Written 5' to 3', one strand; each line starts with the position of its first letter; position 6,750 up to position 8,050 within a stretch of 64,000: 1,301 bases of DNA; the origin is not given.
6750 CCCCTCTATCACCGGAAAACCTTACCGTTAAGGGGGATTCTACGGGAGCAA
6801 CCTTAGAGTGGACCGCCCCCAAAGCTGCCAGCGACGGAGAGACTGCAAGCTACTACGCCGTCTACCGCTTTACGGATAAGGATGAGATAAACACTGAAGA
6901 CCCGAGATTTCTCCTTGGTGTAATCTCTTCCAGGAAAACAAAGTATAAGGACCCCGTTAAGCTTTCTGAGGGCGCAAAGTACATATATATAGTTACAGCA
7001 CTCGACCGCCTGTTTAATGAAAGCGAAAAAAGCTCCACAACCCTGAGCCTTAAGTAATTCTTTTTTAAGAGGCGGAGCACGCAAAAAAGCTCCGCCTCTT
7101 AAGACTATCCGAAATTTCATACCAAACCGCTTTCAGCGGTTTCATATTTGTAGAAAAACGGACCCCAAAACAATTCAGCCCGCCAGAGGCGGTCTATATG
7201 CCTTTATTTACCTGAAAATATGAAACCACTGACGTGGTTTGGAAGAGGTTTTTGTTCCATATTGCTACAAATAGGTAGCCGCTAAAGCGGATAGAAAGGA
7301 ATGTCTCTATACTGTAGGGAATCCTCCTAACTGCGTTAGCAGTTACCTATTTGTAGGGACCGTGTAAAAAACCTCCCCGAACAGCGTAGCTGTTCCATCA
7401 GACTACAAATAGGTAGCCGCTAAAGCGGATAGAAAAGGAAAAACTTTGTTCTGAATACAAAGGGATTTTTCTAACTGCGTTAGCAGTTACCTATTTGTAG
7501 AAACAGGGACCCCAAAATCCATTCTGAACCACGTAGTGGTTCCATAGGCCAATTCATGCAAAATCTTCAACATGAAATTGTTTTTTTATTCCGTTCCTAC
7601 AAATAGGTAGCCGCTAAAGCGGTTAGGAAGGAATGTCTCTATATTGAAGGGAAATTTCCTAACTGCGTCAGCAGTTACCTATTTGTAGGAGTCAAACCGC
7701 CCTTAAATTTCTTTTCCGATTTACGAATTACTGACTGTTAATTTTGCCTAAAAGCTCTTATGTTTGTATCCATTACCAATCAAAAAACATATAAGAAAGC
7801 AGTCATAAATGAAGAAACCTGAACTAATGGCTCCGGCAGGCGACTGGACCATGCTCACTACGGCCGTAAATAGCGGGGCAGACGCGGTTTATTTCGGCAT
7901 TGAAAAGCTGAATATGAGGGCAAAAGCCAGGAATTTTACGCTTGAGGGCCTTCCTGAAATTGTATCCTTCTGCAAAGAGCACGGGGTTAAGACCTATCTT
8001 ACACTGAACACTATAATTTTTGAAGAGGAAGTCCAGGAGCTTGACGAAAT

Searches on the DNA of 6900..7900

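Call 37: search_with_rna_model(model_id=R1, source=window, start=6900, end=7900, filters=off, max_evalue=1, show_alignments=4)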
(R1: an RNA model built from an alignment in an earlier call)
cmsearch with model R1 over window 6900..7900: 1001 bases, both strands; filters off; matches with E-value up to 1: 8.
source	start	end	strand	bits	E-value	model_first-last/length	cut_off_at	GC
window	7115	7209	-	30.9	5.6e-10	1-142/142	no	0.43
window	7463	7557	-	24.6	5.4e-08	1-142/142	no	0.42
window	7208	7301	+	17.3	1e-05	1-142/142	no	0.39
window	7319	7410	-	13.3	0.00018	1-142/142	no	0.46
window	7651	7707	-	6.9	0.019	1-142/142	no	0.42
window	7576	7634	+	5.9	0.041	1-142/142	no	0.37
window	7810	7848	-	5.4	0.056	67-96/142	no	0.54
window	7057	7151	+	4.6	0.11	1-142/142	no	0.41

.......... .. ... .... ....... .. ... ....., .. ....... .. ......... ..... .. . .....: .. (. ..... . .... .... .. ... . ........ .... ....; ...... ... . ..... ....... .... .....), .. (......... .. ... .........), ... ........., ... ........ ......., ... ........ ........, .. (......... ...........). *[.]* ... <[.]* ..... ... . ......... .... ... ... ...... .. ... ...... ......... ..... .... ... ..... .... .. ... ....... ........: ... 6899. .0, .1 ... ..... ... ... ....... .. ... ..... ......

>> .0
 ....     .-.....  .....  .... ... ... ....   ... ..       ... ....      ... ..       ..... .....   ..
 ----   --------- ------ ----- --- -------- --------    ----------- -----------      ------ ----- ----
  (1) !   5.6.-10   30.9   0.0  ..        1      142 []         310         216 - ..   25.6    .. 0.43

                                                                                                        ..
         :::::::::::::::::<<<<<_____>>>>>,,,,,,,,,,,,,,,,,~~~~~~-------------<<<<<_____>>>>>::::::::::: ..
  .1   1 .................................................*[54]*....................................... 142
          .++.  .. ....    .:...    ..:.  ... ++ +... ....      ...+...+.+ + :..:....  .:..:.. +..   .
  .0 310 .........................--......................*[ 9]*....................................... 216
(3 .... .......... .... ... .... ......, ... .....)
